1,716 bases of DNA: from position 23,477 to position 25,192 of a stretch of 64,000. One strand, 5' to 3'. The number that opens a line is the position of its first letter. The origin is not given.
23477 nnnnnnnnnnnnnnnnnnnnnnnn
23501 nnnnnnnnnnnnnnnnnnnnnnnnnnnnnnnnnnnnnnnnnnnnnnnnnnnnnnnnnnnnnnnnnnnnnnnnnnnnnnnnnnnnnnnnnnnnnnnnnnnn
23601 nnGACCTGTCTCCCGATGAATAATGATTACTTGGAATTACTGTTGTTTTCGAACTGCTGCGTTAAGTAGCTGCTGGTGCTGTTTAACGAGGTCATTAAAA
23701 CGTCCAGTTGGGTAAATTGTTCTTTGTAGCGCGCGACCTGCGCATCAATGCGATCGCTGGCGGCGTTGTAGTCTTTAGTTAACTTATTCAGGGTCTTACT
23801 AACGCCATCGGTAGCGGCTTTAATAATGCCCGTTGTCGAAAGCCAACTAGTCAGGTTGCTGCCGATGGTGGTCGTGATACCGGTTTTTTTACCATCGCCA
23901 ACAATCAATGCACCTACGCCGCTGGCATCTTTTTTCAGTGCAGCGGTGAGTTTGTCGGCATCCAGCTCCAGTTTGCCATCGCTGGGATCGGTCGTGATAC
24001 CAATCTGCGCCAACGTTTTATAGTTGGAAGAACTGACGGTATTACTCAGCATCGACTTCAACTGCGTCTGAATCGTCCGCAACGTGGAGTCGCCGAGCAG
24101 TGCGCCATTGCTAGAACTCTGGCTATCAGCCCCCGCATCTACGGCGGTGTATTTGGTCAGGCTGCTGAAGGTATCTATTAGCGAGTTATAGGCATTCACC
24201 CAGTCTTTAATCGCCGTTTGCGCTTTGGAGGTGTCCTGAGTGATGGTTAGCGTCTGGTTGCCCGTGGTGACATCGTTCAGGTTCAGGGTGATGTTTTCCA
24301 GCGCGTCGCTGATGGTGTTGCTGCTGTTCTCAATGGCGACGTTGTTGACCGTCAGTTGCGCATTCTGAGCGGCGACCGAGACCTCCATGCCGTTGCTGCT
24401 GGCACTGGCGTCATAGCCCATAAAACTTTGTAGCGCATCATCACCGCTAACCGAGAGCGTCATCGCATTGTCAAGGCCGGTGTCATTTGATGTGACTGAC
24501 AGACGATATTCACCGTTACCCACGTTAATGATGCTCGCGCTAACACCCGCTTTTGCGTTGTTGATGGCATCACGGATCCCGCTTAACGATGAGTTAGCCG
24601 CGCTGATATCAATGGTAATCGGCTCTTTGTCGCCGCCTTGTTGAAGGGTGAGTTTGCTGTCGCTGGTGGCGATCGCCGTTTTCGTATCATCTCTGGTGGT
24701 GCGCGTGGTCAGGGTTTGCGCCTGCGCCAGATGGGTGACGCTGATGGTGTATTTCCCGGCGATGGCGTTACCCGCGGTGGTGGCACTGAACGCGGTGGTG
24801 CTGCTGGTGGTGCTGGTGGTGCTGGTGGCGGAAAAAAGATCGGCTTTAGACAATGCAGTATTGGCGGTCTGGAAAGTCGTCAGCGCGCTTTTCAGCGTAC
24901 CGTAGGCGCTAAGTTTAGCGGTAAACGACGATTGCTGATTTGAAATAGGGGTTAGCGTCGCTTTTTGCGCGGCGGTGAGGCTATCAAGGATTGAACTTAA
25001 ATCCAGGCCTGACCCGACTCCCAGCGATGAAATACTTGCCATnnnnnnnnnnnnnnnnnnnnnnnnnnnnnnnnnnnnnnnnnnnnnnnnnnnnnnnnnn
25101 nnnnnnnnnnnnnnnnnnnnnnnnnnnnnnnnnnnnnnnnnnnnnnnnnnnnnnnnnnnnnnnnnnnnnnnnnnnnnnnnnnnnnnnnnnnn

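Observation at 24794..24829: Short 9-bp tandem repeat inside fliD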

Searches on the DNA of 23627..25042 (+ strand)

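Call 5: search_dna_similar(query=window:24690-24940:+, collection=ecoli_genomes, mode=near, rows=spread, max_rows=40)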
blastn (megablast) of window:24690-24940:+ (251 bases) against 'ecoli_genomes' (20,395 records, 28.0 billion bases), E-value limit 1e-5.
Records with a match: 3188; places in all: 3190; records where one place covers at least 80% of the query: 3188.
Genomes with a match: 3188 of 5426; with a place that covers at least 80% of the query: 3188. Places per genome that has any: lowest 1, median 1, highest 2. On chromosomes: 3188 places; on plasmids: 2.
Best place of each record, by identity: 95-99% 2373; 90-95% 815.
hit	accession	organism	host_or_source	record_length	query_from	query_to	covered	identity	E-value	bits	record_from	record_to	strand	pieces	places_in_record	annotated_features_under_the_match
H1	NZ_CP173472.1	Escherichia coli strain 98224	Homo sapiens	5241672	1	251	100%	96.8%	9e-113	414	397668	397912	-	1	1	fliD: flagellar filament capping protein FliD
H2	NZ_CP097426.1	Escherichia coli strain C289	Homo sapiens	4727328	1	251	100%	96.4%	5e-110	405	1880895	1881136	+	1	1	fliD: flagellar filament capping protein FliD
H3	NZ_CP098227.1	Escherichia coli strain XJ6-3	bovine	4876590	1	251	100%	96.4%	5e-110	405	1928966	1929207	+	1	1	fliD: flagellar filament capping protein FliD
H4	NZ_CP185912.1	Escherichia coli strain Cn5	Cikapundung River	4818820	1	251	100%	96.4%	5e-110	405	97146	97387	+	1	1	fliD: flagellar filament capping protein FliD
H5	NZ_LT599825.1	Escherichia coli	-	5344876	1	251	100%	96.4%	5e-110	405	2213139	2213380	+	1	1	fliD: flagellar filament capping protein FliD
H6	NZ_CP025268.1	Escherichia coli str. K-12 substr. MG1655 strain K-12 ...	Homo sapiens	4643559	1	251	100%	96.0%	2e-108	399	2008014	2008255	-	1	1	fliD: flagellar filament capping protein FliD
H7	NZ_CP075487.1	Escherichia coli strain NT1F34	pig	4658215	1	251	100%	96.0%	2e-108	399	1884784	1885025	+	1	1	fliD: flagellar filament capping protein FliD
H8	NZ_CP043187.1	Escherichia coli O16:H48 strain PG20180170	mouse gut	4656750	1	251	100%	96.0%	2e-108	399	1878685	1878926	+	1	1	fliD: flagellar filament capping protein FliD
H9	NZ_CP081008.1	Escherichia coli strain XL10-gold-ultracompetent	-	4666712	1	251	100%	96.0%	2e-108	399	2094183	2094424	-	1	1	fliD: flagellar filament capping protein FliD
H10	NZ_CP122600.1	Escherichia coli strain ETEC6333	Sus scrofa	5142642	1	251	100%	96.0%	2e-108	399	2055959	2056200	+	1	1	fliD: flagellar filament capping protein FliD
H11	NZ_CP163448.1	Escherichia coli O102:H6 strain M2021_10044824_1_E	pork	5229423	1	251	100%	96.0%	2e-108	399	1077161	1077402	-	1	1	fliD: flagellar filament capping protein FliD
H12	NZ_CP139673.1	Escherichia coli strain TP6-2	Homo sapiens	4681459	1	251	100%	96.0%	2e-108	399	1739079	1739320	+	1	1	fliD: flagellar filament capping protein FliD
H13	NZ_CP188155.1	Escherichia coli strain TUM24563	Laboratory developed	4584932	1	251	100%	96.0%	2e-108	399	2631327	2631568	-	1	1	fliD: flagellar filament capping protein FliD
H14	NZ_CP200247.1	Escherichia coli strain Yu5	-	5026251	1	251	100%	96.0%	2e-108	399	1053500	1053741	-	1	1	fliD: flagellar filament capping protein FliD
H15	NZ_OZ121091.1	Escherichia coli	Homo sapiens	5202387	1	251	100%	96.0%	2e-108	399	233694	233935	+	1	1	fliD: flagellar filament capping protein FliD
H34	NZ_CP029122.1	Escherichia coli strain AR434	missing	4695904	2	251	100%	94.4%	4e-101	375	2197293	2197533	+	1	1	fliD: flagellar filament capping protein FliD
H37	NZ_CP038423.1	Escherichia coli O157:H7 strain 7409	bovine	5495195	1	251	100%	92.8%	9e-93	348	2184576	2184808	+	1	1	fliD: flagellar filament capping protein FliD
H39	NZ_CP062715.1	Escherichia coli O157:H7 strain Z1826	Bovine Faeces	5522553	1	251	100%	92.8%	9e-93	348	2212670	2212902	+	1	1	fliD: flagellar filament capping protein FliD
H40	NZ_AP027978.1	Escherichia coli strain VE-V11-M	-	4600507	1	251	100%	92.4%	2e-93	350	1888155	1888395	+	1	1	fliD: flagellar filament capping protein FliD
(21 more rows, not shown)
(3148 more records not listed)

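Call 6: get_annotated_region(hit=H1, flank=1500)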
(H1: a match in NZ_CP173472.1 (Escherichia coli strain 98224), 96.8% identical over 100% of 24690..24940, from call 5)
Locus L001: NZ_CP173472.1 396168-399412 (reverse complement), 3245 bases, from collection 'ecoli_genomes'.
description: Escherichia coli strain 98224 chromosome, complete genome
organism: Escherichia coli strain 98224 (NCBI taxid 562)
replicon: chromosome; assembly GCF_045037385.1
host: Homo sapiens; source: urine; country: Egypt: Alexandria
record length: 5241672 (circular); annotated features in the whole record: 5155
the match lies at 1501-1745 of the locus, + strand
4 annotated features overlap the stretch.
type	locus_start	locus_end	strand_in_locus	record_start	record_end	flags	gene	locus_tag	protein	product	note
CDS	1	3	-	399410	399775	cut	fliT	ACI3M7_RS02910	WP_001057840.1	flagella biosynthesis regulatory protein FliT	-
CDS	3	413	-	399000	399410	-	fliS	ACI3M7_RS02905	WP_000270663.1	flagellar export chaperone FliS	-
CDS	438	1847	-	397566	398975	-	fliD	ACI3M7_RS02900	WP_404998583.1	flagellar filament capping protein FliD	-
CDS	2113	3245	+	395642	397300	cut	-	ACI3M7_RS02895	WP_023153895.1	FliC/FljB family flagellin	-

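Call 7: get_annotated_region(hit=H2, flank=1500)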
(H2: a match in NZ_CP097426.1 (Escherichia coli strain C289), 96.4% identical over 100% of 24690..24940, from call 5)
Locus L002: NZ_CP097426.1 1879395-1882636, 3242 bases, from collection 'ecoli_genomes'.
description: Escherichia coli strain C289 chromosome, complete genome
organism: Escherichia coli strain C289 (NCBI taxid 562)
replicon: chromosome; assembly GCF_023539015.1
host: Homo sapiens; source: Human gut; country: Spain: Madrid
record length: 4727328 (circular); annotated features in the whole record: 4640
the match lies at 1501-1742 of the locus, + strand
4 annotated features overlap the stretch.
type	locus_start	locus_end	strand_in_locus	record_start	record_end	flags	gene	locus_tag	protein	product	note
CDS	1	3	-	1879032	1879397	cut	fliT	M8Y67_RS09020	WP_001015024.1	flagella biosynthesis regulatory protein FliT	-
CDS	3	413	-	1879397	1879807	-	fliS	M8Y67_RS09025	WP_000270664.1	flagellar export chaperone FliS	-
CDS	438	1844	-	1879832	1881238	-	fliD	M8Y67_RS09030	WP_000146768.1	flagellar filament capping protein FliD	-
CDS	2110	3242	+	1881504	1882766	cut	-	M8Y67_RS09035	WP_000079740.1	FliC/FljB family flagellin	-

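Call 8: get_annotated_region(hit=H6, flank=1500)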
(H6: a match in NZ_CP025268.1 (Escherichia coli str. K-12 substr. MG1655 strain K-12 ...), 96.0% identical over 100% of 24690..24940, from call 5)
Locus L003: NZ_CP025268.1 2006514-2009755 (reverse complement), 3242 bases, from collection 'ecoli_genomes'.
description: Escherichia coli str. K-12 substr. MG1655 strain K-12 chromosome, complete genome
organism: Escherichia coli str. K-12 substr. MG1655 strain K-12 substr. MG1655 (NCBI taxid 511145)
replicon: chromosome; assembly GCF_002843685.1
host: Homo sapiens; source: -; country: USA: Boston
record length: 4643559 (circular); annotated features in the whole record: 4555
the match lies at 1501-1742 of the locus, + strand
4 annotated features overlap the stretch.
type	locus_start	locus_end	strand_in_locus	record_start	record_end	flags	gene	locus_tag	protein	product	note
CDS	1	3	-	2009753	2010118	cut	fliT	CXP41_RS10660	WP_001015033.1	flagella biosynthesis regulatory protein FliT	-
CDS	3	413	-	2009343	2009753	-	fliS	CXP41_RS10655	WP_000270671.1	flagellar export chaperone FliS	-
CDS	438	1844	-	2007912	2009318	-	fliD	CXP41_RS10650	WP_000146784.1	flagellar filament capping protein FliD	-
CDS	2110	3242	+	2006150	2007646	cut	fliC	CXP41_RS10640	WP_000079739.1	H48 family flagellin FliC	-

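Call 9: get_annotated_region(hit=H34, flank=1500)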
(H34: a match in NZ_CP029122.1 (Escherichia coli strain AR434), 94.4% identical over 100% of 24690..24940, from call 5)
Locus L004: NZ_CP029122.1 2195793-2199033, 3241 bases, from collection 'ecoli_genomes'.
description: Escherichia coli strain AR434 chromosome, complete genome
organism: Escherichia coli strain AR434 (NCBI taxid 562)
replicon: chromosome; assembly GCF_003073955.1
host: missing; source: missing; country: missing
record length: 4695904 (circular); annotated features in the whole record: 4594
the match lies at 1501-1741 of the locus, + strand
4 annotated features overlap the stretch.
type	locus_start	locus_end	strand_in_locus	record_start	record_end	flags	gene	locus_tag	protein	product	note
CDS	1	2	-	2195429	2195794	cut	fliT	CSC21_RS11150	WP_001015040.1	flagella biosynthesis regulatory protein FliT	-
CDS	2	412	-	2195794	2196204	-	fliS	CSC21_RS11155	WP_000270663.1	flagellar export chaperone FliS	-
CDS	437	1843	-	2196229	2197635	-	fliD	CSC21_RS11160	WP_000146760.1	flagellar filament capping protein FliD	-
CDS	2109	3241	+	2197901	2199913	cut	-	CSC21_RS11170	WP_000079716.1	flagellin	-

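Call 10: get_annotated_region(hit=H37, flank=1500)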
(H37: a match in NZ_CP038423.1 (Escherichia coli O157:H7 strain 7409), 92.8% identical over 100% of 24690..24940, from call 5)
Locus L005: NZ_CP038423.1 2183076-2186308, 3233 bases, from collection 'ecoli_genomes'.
description: Escherichia coli O157:H7 strain 7409 chromosome, complete genome
organism: Escherichia coli O157:H7 strain 7409 (NCBI taxid 83334)
replicon: chromosome; assembly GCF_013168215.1
host: bovine; source: missing; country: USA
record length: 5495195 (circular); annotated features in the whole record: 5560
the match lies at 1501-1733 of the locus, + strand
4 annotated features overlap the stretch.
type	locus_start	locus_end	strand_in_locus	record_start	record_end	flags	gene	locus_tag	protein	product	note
CDS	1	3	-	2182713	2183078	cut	fliT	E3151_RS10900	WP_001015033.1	flagella biosynthesis regulatory protein FliT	-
CDS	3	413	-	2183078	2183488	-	fliS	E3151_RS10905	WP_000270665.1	flagellar export chaperone FliS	-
CDS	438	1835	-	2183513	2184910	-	fliD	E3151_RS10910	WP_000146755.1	flagellar filament capping protein FliD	-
CDS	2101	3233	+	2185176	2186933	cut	-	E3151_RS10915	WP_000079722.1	FliC/FljB family flagellin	-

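Call 11: get_annotated_region(hit=H40, flank=1500)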
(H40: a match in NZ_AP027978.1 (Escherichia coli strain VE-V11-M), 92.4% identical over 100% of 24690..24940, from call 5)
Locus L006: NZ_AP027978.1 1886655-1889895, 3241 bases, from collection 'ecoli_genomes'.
description: Escherichia coli strain VE-V11-M chromosome, complete genome
organism: Escherichia coli strain VE-V11-M (NCBI taxid 562)
replicon: chromosome; assembly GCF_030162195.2
host: -; source: -; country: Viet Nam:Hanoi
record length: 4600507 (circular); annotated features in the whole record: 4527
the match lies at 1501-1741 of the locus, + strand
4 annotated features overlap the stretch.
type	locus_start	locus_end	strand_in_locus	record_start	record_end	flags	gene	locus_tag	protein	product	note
CDS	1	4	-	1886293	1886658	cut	fliT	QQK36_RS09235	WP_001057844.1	flagella biosynthesis regulatory protein FliT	-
CDS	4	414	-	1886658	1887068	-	fliS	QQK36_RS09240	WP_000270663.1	flagellar export chaperone FliS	-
CDS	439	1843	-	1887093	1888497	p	fliD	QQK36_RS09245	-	flagellar filament capping protein FliD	frameshifted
CDS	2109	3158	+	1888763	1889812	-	-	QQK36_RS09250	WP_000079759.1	flagellin FliC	-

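Call 16: search_dna_similar(query=window:24690-24940:+, collection=ecoli_genomes, mode=distant, rows=spread, max_rows=60)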
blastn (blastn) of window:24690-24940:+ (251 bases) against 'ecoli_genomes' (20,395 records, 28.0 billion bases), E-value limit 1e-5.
Records with a match: 4512; places in all: 4516; records where one place covers at least 80% of the query: 4512.
Genomes with a match: 4512 of 5426; with a place that covers at least 80% of the query: 4512. Places per genome that has any: lowest 1, median 1, highest 2. On chromosomes: 4514 places; on plasmids: 2.
Best place of each record, by identity: 95-99% 2370; 90-95% 818; 60-80% 1324.
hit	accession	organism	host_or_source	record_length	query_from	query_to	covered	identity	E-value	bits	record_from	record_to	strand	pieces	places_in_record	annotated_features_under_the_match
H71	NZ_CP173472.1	Escherichia coli strain 98224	Homo sapiens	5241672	1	251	100%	96.8%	1e-113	418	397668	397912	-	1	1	fliD: flagellar filament capping protein FliD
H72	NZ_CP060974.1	Escherichia coli strain EC4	Homo sapiens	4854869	1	251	100%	96.4%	3e-113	416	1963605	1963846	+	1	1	fliD: flagellar filament capping protein FliD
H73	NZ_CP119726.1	Escherichia coli strain E16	chicken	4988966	1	251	100%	96.4%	3e-113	416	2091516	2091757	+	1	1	fliD: flagellar filament capping protein FliD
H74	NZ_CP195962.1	Escherichia coli strain D8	Water sample from the Juan Diaz River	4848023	1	251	100%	96.4%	3e-113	416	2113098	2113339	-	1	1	fliD: flagellar filament capping protein FliD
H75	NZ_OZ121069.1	Escherichia coli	Homo sapiens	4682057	1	251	100%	96.4%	3e-113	416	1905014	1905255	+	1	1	fliD: flagellar filament capping protein FliD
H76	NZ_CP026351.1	Escherichia coli strain 5A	not applicable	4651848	1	251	100%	96.0%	4e-112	412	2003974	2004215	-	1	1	fliD: flagellar filament capping protein FliD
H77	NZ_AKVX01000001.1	Escherichia coli str. K-12 substr. MG1655 strain K-12 ...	-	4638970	1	251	100%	96.0%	4e-112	412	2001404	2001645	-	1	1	fliD: flagellar filament capping protein FliD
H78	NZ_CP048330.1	Escherichia coli strain 10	environment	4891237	1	251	100%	96.0%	4e-112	412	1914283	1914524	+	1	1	fliD: flagellar filament capping protein FliD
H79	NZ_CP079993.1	Escherichia coli strain EV36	laboratory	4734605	1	251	100%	96.0%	4e-112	412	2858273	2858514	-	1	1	fliD: flagellar filament capping protein FliD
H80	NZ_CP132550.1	Escherichia coli strain XL1-Blue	missing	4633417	1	251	100%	96.0%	4e-112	412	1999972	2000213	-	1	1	fliD: flagellar filament capping protein FliD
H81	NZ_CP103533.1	Escherichia coli strain 4238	Homo sapiens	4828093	1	251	100%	96.0%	4e-112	412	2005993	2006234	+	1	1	fliD: flagellar filament capping protein FliD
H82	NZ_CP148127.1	Escherichia coli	missing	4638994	1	251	100%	96.0%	4e-112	412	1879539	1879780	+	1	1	fliD: flagellar filament capping protein FliD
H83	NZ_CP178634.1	Escherichia coli strain VTB96775v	Chicken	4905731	1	251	100%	96.0%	4e-112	412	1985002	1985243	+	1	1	fliD: flagellar filament capping protein FliD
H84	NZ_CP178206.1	Escherichia coli strain K-12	Homo sapiens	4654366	1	251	100%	96.0%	4e-112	412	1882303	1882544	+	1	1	fliD: flagellar filament capping protein FliD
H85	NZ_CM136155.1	Escherichia coli strain PRO_A-1490-6W-A_ESBL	Homo sapiens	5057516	1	251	100%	96.0%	4e-112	412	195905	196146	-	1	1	fliD: flagellar filament capping protein FliD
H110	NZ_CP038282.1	Escherichia coli O157:H7 strain F8492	beef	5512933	1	251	100%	92.8%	2e-103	384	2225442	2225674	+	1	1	fliD: flagellar filament capping protein FliD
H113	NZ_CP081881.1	Escherichia coli strain WW2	sludge from the aeration tanks of urban ...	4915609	16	251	94%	77.5%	3e-44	187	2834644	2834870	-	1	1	fliD: flagellar filament capping protein FliD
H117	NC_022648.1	Escherichia coli JJ1886 strain JJ1886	-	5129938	16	251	94%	76.3%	7e-40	173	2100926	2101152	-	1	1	fliD: flagellar filament capping protein FliD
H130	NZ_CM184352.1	Escherichia coli strain ES2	Aquarana catesbeiana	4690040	16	251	94%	75.8%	8e-39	168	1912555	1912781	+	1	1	fliD: flagellar filament capping protein FliD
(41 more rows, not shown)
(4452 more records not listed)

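Call 19: get_annotated_region(hit=H117, flank=1500)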
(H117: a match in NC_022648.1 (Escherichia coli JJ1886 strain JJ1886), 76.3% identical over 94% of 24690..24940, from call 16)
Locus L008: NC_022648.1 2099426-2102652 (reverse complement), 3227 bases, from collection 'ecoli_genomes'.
description: Escherichia coli JJ1886, complete sequence
organism: Escherichia coli JJ1886 strain JJ1886 (NCBI taxid 1355100)
replicon: chromosome; assembly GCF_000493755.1
host: -; source: -; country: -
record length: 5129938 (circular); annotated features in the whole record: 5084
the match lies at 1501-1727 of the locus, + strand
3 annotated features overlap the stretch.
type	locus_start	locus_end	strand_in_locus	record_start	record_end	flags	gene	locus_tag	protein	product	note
CDS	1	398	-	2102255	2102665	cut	fliS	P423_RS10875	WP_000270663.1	flagellar export chaperone FliS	-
CDS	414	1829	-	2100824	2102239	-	fliD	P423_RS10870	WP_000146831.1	flagellar filament capping protein FliD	-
CDS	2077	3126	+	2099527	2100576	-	-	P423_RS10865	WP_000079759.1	flagellin FliC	-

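Call 20: get_annotated_region(hit=H113, flank=1500)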
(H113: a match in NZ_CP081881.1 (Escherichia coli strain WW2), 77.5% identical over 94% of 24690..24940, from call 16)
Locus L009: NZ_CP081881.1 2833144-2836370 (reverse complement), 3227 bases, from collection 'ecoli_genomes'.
description: Escherichia coli strain WW2 chromosome, complete genome
organism: Escherichia coli strain WW2 (NCBI taxid 562)
replicon: chromosome; assembly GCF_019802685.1
host: -; source: sludge from the aeration tanks of urban wastewater treatment plants; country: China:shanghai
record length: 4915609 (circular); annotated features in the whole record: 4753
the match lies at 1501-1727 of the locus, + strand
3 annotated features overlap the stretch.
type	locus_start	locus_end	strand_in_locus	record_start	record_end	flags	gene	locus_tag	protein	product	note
CDS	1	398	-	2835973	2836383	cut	fliS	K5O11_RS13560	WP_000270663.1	flagellar export chaperone FliS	-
CDS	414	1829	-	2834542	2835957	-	fliD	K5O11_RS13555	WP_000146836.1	flagellar filament capping protein FliD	-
CDS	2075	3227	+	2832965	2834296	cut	-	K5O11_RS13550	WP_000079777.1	FliC/FljB family flagellin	-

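Call 21: get_annotated_region(hit=H130, flank=1500)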
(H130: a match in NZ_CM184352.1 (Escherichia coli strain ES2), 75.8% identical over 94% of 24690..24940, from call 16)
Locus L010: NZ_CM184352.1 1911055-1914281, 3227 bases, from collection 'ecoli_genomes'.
description: Escherichia coli strain ES2 chromosome, whole genome shotgun sequence
organism: Escherichia coli strain ES2 (NCBI taxid 562)
replicon: chromosome; assembly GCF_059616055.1
host: Aquarana catesbeiana; source: frog farm sediment; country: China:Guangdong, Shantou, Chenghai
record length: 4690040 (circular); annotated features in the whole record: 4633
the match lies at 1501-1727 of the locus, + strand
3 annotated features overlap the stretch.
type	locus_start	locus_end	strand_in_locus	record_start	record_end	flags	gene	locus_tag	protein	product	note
CDS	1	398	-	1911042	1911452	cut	fliS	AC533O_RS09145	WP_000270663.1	flagellar export chaperone FliS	-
CDS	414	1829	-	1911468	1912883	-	fliD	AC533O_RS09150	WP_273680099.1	flagellar filament capping protein FliD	-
CDS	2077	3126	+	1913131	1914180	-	-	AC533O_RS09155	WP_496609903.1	flagellin N-terminal helical domain-containing protein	-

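Call 29: search_dna_similar(query=window:23627-25042:+, collection=ecoli_genomes, mode=near, rows=best, max_rows=25)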
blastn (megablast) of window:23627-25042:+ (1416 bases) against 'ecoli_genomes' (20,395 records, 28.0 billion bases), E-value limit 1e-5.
Records with a match: 3188; places in all: 3192; records where one place covers at least 80% of the query: 3187.
Genomes with a match: 3188 of 5426; with a place that covers at least 80% of the query: 3187. Places per genome that has any: lowest 1, median 1, highest 2. On chromosomes: 3190 places; on plasmids: 2.
Best place of each record, by identity: 95-99% 3188.
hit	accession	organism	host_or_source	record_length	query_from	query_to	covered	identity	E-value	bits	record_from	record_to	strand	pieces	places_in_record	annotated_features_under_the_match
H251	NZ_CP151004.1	Escherichia coli strain 18KM2445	Dog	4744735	1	1416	100%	98.7%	0e+0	2507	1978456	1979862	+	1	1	fliD: flagellar filament capping protein FliD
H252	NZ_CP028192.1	Escherichia coli strain CFSAN018748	tissue and/or biological fluid swine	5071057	1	1416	100%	98.2%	0e+0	2462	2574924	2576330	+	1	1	fliD: flagellar filament capping protein FliD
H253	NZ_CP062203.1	Escherichia coli strain K_EC180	swine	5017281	1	1416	100%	98.2%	0e+0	2462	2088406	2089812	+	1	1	fliD: flagellar filament capping protein FliD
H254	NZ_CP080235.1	Escherichia coli O139:H1 strain W13-16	Sus scrofa scrofa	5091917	1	1416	100%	98.2%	0e+0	2462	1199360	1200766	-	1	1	fliD: flagellar filament capping protein FliD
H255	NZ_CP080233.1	Escherichia coli O139:H1 strain P15-25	Sus scrofa domesticus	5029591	1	1416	100%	98.2%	0e+0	2462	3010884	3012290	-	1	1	fliD: flagellar filament capping protein FliD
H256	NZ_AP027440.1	Escherichia coli strain EC556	Sus scrofa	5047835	1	1416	100%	98.2%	0e+0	2462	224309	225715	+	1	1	fliD: flagellar filament capping protein FliD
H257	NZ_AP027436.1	Escherichia coli strain EC571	Sus scrofa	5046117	1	1416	100%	98.2%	0e+0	2462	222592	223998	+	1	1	fliD: flagellar filament capping protein FliD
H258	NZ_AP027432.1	Escherichia coli strain EC581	Sus scrofa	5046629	1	1416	100%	98.2%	0e+0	2462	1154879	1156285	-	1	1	fliD: flagellar filament capping protein FliD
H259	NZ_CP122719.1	Escherichia coli strain ETEC1748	Sus scrofa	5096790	1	1416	100%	98.2%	0e+0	2462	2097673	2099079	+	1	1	fliD: flagellar filament capping protein FliD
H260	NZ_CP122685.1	Escherichia coli strain ETEC4067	Sus scrofa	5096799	1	1416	100%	98.2%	0e+0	2462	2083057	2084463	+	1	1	fliD: flagellar filament capping protein FliD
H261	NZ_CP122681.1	Escherichia coli strain ETEC4068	Sus scrofa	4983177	1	1416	100%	98.2%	0e+0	2462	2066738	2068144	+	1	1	fliD: flagellar filament capping protein FliD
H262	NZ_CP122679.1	Escherichia coli strain ETEC4069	Sus scrofa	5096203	1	1416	100%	98.2%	0e+0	2462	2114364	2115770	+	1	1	fliD: flagellar filament capping protein FliD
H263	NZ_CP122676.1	Escherichia coli strain ETEC4070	Sus scrofa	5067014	1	1416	100%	98.2%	0e+0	2462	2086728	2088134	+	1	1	fliD: flagellar filament capping protein FliD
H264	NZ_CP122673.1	Escherichia coli strain ETEC4071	Sus scrofa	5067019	1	1416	100%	98.2%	0e+0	2462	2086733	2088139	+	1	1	fliD: flagellar filament capping protein FliD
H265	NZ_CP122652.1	Escherichia coli strain ETEC4075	Sus scrofa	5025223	1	1416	100%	98.2%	0e+0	2462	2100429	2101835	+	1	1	fliD: flagellar filament capping protein FliD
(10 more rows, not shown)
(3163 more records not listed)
